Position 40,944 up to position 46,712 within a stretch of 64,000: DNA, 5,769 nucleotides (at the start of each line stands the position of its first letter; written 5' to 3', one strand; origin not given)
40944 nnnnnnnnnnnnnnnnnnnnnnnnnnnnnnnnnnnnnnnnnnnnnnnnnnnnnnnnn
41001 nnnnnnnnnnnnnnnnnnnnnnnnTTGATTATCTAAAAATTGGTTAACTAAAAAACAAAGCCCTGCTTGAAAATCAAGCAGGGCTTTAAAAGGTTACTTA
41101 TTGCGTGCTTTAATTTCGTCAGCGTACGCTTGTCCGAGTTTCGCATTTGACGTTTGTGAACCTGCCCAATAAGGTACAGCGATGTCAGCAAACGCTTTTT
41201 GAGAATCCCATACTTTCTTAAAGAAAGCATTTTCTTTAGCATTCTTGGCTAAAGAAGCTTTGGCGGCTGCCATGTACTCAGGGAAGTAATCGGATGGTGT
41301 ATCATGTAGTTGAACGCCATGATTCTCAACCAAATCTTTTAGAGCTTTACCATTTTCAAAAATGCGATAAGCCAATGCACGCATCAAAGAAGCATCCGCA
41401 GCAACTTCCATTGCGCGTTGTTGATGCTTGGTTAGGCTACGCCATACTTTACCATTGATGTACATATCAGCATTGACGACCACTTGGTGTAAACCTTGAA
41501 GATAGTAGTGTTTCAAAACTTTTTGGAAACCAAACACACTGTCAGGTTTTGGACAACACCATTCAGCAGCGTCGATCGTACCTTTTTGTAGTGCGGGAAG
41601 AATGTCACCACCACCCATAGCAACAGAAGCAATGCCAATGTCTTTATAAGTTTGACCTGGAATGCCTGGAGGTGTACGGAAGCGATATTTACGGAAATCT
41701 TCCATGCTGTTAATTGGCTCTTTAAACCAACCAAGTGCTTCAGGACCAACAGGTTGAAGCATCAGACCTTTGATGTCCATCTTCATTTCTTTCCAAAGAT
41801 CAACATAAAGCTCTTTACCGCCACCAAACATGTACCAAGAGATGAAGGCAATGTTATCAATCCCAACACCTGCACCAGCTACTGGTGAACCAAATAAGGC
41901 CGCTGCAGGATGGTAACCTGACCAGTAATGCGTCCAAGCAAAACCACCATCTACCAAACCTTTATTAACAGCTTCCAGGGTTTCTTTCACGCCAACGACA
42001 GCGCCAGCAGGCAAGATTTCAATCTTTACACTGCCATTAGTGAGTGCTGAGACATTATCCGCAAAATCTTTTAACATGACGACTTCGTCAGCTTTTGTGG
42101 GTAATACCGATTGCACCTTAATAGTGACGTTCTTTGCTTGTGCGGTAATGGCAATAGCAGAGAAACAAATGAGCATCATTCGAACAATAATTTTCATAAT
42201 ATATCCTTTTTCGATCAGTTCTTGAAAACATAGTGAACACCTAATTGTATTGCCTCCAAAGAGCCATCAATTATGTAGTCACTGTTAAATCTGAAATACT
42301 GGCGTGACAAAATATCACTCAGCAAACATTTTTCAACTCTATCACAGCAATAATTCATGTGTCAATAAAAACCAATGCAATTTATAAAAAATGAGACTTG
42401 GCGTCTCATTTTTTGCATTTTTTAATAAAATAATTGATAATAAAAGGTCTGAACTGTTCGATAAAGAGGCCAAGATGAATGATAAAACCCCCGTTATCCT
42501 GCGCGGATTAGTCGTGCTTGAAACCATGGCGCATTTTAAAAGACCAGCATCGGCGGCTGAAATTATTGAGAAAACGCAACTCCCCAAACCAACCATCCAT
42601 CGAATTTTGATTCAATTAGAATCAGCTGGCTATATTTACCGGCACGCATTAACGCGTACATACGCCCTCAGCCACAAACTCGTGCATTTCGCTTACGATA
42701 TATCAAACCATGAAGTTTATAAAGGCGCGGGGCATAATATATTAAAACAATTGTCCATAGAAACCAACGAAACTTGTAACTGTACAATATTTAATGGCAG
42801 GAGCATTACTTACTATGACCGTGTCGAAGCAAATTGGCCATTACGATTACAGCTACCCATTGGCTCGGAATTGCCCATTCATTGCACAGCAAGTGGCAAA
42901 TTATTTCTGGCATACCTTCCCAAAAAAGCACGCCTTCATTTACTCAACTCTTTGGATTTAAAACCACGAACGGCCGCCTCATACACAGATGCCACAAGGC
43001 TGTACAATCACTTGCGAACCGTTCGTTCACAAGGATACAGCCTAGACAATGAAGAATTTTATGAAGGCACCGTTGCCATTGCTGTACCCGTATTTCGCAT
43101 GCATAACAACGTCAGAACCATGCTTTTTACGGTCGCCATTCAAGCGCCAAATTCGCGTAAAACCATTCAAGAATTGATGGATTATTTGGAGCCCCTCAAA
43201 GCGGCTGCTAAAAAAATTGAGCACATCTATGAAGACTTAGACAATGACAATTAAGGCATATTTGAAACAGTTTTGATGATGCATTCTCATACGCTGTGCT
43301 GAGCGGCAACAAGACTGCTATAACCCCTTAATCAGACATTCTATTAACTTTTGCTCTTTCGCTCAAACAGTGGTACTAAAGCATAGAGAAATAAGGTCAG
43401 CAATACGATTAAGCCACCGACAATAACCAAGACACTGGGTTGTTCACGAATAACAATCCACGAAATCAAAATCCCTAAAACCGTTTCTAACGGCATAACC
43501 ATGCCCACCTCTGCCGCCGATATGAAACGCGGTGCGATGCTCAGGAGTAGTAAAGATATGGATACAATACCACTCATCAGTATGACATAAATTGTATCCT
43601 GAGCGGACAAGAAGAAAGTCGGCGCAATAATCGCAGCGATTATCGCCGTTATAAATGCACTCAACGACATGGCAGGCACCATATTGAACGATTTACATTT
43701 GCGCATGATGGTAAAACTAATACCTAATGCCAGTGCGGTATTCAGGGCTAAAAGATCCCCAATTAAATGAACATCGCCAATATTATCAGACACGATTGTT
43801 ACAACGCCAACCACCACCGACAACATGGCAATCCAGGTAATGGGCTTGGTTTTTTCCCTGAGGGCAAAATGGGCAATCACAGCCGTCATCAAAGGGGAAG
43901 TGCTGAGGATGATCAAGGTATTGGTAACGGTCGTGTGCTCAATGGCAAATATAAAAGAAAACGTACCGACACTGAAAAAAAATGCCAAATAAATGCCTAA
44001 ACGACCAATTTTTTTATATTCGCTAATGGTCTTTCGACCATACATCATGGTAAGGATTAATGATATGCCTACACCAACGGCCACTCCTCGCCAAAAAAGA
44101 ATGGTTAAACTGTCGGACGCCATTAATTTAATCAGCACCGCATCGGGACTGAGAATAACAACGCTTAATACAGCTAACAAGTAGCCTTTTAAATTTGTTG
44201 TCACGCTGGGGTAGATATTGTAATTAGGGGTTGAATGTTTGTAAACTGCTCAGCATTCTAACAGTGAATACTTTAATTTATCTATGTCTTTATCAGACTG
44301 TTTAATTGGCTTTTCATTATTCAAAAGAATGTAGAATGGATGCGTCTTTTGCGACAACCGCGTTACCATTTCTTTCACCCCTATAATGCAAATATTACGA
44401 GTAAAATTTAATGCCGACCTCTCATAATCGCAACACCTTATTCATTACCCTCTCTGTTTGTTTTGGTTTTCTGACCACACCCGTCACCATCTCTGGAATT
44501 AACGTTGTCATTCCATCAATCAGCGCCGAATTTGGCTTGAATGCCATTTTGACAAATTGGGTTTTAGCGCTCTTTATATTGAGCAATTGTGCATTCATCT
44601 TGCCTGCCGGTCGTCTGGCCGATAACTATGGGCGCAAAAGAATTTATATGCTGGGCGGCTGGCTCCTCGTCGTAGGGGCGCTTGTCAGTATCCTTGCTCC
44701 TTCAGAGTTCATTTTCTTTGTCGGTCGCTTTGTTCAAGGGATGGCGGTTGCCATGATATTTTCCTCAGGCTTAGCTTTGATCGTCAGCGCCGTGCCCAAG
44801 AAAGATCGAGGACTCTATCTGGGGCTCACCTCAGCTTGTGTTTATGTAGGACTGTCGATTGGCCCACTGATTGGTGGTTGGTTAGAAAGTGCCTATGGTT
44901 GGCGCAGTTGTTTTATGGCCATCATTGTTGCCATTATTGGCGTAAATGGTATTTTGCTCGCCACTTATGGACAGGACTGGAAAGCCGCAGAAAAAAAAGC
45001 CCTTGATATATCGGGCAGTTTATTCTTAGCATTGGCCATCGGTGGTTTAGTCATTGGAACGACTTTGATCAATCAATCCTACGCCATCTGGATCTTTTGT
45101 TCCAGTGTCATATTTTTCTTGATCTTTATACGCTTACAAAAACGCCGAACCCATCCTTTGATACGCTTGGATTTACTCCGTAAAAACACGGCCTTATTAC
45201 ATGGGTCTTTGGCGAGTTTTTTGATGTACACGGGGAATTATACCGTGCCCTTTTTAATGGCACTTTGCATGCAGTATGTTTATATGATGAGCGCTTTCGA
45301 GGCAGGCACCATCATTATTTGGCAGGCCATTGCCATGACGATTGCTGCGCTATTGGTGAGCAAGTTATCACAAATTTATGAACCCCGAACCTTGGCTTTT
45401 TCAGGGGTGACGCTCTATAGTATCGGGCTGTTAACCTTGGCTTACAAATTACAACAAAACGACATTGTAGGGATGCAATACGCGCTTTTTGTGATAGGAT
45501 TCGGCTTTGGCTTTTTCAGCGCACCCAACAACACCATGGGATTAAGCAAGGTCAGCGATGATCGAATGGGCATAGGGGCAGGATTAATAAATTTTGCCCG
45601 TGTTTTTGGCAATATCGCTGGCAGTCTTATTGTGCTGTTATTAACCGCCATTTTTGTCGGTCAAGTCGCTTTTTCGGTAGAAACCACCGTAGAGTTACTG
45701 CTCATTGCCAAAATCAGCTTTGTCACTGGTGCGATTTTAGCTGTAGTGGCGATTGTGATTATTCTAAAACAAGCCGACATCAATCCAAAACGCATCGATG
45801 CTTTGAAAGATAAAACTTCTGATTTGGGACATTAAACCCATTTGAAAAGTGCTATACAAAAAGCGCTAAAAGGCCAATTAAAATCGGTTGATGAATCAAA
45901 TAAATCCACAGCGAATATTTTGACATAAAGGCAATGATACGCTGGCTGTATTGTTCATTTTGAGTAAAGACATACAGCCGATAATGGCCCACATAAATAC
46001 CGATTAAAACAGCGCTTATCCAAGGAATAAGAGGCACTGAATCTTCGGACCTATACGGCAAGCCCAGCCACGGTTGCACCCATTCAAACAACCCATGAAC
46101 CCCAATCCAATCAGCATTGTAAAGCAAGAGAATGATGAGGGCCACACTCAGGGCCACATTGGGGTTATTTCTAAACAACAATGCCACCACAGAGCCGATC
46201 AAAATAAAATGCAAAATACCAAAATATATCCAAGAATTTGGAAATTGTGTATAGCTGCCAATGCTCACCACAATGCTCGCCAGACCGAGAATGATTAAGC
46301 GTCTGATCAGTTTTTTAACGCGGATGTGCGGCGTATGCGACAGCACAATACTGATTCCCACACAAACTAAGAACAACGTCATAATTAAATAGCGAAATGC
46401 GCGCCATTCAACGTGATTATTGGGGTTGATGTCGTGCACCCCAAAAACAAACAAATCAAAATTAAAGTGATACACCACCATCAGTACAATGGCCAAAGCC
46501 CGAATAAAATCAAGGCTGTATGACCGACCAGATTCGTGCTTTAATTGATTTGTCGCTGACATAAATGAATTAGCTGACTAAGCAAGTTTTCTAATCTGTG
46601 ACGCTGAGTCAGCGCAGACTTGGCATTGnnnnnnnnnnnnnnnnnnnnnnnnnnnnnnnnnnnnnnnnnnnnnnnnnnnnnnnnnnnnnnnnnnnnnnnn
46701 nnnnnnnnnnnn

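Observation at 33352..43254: Complete DHPS and sulfolactate desulfonation locus (TRAP-hpsKLM, hpsN, SDR and Zn-ADH racemase pair, suyAB, comC-like, IclR regulator) in a Sox-carrying gammaproteobacterium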

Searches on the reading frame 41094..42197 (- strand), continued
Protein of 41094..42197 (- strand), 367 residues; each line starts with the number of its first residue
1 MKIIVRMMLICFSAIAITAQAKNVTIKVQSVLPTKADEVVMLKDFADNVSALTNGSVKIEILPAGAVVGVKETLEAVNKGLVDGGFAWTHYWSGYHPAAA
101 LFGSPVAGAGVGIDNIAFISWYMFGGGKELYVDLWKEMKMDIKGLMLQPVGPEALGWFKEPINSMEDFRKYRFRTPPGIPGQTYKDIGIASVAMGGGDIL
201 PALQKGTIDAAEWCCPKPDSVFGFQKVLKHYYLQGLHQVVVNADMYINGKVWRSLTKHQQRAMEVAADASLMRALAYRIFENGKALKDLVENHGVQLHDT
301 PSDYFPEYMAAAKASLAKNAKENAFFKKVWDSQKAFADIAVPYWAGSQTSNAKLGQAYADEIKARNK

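Call 109: search_protein_families(library=ncbifam, proteins=[L108:533-2251:+, L108:2359-3663:+, L111:12591-13595:+], max_evalue=1e-20)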
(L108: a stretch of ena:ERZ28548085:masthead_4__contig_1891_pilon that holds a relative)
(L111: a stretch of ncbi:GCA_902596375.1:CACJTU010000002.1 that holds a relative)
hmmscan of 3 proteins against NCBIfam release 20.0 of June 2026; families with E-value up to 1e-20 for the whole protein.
L108:533-2251:+ (572 aa): 48 families (the best 25 are shown)
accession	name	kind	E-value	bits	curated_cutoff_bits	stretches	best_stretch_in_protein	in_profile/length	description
NF005713.0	PRK07525.1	subfamily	2.6e-299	993.7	620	1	2-566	4-569/592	sulfoacetaldehyde acetyltransferase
TIGR03457.1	sulphoacet_xsc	equivalog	2.8e-281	934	676.4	1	3-566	1-563/579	sulfoacetaldehyde acetyltransferase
TIGR00118.1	acolac_lg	equivalog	3.2e-91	306.5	538.35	1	4-549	1-527/557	biosynthetic-type acetolactate synthase large subunit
NF004919.0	PRK06276.1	equivalog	2.2e-89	300.4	866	1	4-550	1-532/582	acetolactate synthase large subunit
NF004710.0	PRK06048.1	equivalog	7.3e-86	288.8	976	1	2-555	6-536/561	acetolactate synthase large subunit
NF006122.0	PRK08266.1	subfamily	1.6e-76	258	571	2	1-361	1-353/543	hypothetical protein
NF005860.0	PRK07789.1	equivalog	8.7e-76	255.5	881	1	2-546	32-567/615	acetolactate synthase large subunit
NF006052.0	PRK08199.1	subfamily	8.6e-75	252.1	539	1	3-562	7-540/559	thiamine pyrophosphate protein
NF005058.0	PRK06466.1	equivalog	3.6e-74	250.2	951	1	2-561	2-549/574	acetolactate synthase 3 large subunit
NF006377.0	PRK08611.1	equivalog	6.5e-73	246.2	742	1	1-551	1-524/576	pyruvate oxidase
NF006524.0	PRK08978.1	equivalog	1.9e-71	241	738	1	7-547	4-515/548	acetolactate synthase 2 catalytic subunit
NF006016.1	PRK08155.1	equivalog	3.1e-69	233.9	870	1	3-546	2-522/554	acetolactate synthase large subunit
NF005039.0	PRK06456.1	equivalog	2.6e-68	230.9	868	1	10-562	8-547/572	acetolactate synthase large subunit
NF006319.0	PRK08527.1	equivalog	1.1e-67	228.8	905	1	1-560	1-539/565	acetolactate synthase large subunit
NF005712.0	PRK07524.1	subfamily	1.3e-67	228.5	500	1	4-558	3-528/536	5-guanidino-2-oxopentanoate decarboxylase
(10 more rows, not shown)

L108:2359-3663:+ (434 aa): 2 families
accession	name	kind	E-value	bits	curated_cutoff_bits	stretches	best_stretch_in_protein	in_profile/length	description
TIGR03329.1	Phn_aa_oxid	hypoth_equivalog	2.2e-30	105.9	632.8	1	21-419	16-421/460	putative aminophosphonate oxidoreductase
NF050086.1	pipecolate_AmaA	exception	6.2e-30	104.2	600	1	7-395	3-386/425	L-pipecolate oxidase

L111:12591-13595:+ (334 aa): 9 families
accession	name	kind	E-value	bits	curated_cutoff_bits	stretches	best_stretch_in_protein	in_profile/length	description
NF007375.0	PRK09880.1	equivalog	4.5e-37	127.6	469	1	23-302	26-311/344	L-idonate 5-dehydrogenase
NF003808.0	PRK05396.1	equivalog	1.9e-35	122.3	380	1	1-281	1-288/341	L-threonine 3-dehydrogenase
TIGR00692.1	tdh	equivalog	9.7e-31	107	458.35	1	22-267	21-272/340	L-threonine 3-dehydrogenase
NF010344.0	PRK13771.1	subfamily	3.5e-30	105.1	349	1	1-320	1-320/334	putative alcohol dehydrogenase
NF007489.0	PRK10083.1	equivalog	1e-29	103.6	376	1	1-297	1-299/339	Zn-dependent oxidoreductase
NF041097.1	keto_inos_dh_IolM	equivalog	1.1e-24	86.8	450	1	12-305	40-361/389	scyllo-inosose 3-dehydrogenase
TIGR03366.1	HpnZ_proposed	hypoth_equivalog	1.3e-24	87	328.1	1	21-297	2-296/315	putative phosphonate catabolism associated alcohol dehydrogenase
NF041172.1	AcrlCoa_red_Thmprot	equivalog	2.2e-24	86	500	1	1-322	1-323/334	acryloyl-CoA reductase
NF006940.0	PRK09422.1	equivalog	8.9e-23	80.8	344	1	1-326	1-328/338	alcohol dehydrogenase AdhP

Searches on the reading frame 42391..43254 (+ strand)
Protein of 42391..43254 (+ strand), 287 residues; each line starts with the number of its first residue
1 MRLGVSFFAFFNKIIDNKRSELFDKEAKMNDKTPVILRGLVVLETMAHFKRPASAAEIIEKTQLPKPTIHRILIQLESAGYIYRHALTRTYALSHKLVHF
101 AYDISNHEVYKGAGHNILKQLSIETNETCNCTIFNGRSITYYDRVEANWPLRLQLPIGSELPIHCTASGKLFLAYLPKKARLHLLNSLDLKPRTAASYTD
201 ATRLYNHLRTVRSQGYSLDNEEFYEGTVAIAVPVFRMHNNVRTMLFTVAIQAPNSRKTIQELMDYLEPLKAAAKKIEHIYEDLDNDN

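Call 3: search_protein_families(library=pfam, proteins=[window:42391-43254:+])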
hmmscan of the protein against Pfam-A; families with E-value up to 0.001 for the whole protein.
window:42391-43254:+ (287 aa): 6 families
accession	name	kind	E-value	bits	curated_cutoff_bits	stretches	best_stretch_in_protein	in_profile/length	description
PF01614.24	IclR_C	-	3e-37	128.3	24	1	115-277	14-173/174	Bacterial transcriptional regulator IclR C-terminal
PF09339.16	HTH_IclR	-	6.9e-11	42.2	22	1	36-84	2-50/52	IclR helix-turn-helix domain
PF12802.13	MarR_2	-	2.8e-05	24.6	27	1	42-85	10-53/61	MarR family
PF01978.25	TrmB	-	0.00026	21.2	25.6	1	51-85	21-55/68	Sugar-specific transcriptional regulator TrmB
PF01022.26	HTH_5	-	0.00029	21.1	22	0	50-83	13-46/47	Bacterial regulatory protein, arsR family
PF25213.1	HVO_A0261_N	-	0.0004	20.7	35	0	42-93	16-63/86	HVO_A0261 N-terminal domain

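Call 4: search_protein_families(library=ncbifam, proteins=[window:42391-43254:+])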
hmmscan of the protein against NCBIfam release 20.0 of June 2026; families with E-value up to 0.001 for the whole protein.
window:42391-43254:+ (287 aa): 10 families
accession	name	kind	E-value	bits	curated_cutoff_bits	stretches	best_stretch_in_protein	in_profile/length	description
TIGR02431.1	pcaR_pcaU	subfamily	6.8e-43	146.8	284.75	1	36-278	8-246/248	beta-ketoadipate pathway transcriptional regulators, PcaR/PcaU/PobR family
NF011671.1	PRK15090.1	equivalog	8.4e-32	110.4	275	1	28-277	5-250/256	DNA-binding transcriptional regulator KdgR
NF045644.1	TransRegBhcR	equivalog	1.4e-29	103.2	350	1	34-277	23-262/267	HTH-type transcriptional regulator BhcR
NF008601.2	PRK11569.1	equivalog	4.5e-27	94.9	380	1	24-280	17-272/276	glyoxylate bypass operon transcriptional repressor IclR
NF007548.0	PRK10163.1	equivalog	1.9e-21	76.4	406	1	34-277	22-262/271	HTH-type transcriptional repressor AllR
NF007339.0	PRK09834.1-1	equivalog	4.9e-16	58.8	299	1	25-273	12-259/271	DNA-binding transcriptional regulator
NF007342.0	PRK09834.1-4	equivalog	2.4e-14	53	251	1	36-275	14-251/263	DNA-binding transcriptional regulator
NF007341.0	PRK09834.1-3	equivalog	3.9e-13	49.1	269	1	36-281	10-259/274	DNA-binding transcriptional regulator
NF040939.2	trans_reg_lrs14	equivalog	0.00024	21.1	90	0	41-86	25-70/103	Lrs14 family HTH-type transcriptional regulator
TIGR02944.1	suf_reg_Xantho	equivalog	0.00094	19.6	110.65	0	39-84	11-57/130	SUF system Fe-S cluster assembly regulator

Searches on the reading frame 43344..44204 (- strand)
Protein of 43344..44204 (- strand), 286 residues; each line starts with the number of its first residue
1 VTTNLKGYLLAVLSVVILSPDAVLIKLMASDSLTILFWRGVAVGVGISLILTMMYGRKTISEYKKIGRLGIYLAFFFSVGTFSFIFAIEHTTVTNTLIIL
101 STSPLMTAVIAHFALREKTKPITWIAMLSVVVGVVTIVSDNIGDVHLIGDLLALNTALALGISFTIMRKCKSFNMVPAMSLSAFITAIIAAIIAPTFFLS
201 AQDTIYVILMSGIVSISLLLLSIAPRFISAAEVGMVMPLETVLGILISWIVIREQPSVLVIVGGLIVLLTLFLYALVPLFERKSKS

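Call 18: search_protein_families(library=pfam, proteins=[window:43344-44204:-], max_evalue=0.00001)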
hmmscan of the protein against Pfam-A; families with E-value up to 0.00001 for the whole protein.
window:43344-44204:- (286 aa): 1 family
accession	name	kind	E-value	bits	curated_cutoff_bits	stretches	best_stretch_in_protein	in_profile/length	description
PF00892.27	EamA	-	1.7e-22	80.6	28.2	2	6-138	2-134/135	EamA-like transporter family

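Call 92: search_protein_families(library=ncbifam, proteins=[window:43344-44204:-], max_evalue=1e-10)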
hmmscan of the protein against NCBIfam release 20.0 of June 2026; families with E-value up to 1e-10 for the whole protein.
window:43344-44204:- (286 aa): 0 families

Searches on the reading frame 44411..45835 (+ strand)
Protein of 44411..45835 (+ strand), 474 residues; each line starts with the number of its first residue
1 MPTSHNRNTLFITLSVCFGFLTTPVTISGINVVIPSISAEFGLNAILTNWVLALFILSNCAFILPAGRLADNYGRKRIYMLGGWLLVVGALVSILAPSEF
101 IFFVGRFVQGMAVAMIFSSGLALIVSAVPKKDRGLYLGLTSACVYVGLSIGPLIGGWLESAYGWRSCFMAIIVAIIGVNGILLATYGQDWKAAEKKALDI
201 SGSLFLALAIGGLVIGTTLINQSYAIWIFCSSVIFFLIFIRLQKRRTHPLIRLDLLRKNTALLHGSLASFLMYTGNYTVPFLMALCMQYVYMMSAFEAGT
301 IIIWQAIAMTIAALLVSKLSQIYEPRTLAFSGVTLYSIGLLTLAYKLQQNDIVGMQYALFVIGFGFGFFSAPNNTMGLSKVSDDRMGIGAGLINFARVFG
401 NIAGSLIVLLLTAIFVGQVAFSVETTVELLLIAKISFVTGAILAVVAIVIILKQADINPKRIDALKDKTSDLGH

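Call 18: search_protein_families(library=pfam, proteins=[window:44411-45835:+], max_evalue=0.00001)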
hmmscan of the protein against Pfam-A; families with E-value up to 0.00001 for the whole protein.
window:44411-45835:+ (474 aa): 2 families
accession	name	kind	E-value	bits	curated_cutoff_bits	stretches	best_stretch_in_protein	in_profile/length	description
PF07690.21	MFS_1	-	3.3e-53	181.3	33.4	2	17-404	2-346/347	Major Facilitator Superfamily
PF00083.30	Sugar_tr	-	1.3e-06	28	22.3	1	45-116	45-119/452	Sugar (and other) transporter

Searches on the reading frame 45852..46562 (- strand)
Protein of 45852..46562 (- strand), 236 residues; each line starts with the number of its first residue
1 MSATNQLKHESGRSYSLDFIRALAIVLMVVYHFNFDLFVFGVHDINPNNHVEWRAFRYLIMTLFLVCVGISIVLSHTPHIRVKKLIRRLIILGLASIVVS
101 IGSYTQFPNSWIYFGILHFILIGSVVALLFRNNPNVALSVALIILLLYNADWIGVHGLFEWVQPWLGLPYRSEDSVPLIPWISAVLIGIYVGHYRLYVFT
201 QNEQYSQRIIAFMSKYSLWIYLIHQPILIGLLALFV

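Call 18: search_protein_families(library=pfam, proteins=[window:45852-46562:-], max_evalue=0.00001)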
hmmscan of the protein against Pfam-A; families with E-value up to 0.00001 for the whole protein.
window:45852-46562:- (236 aa): 2 families
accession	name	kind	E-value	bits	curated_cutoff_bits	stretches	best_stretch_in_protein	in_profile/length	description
PF07786.18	HGSNAT_cat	-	3.1e-48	164.7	22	1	13-226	1-222/222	Heparan-alpha-glucosaminide N-acetyltransferase, catalytic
PF01757.29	Acyl_transf_3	-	1.7e-12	47.5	31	1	81-231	147-293/326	Acyltransferase domain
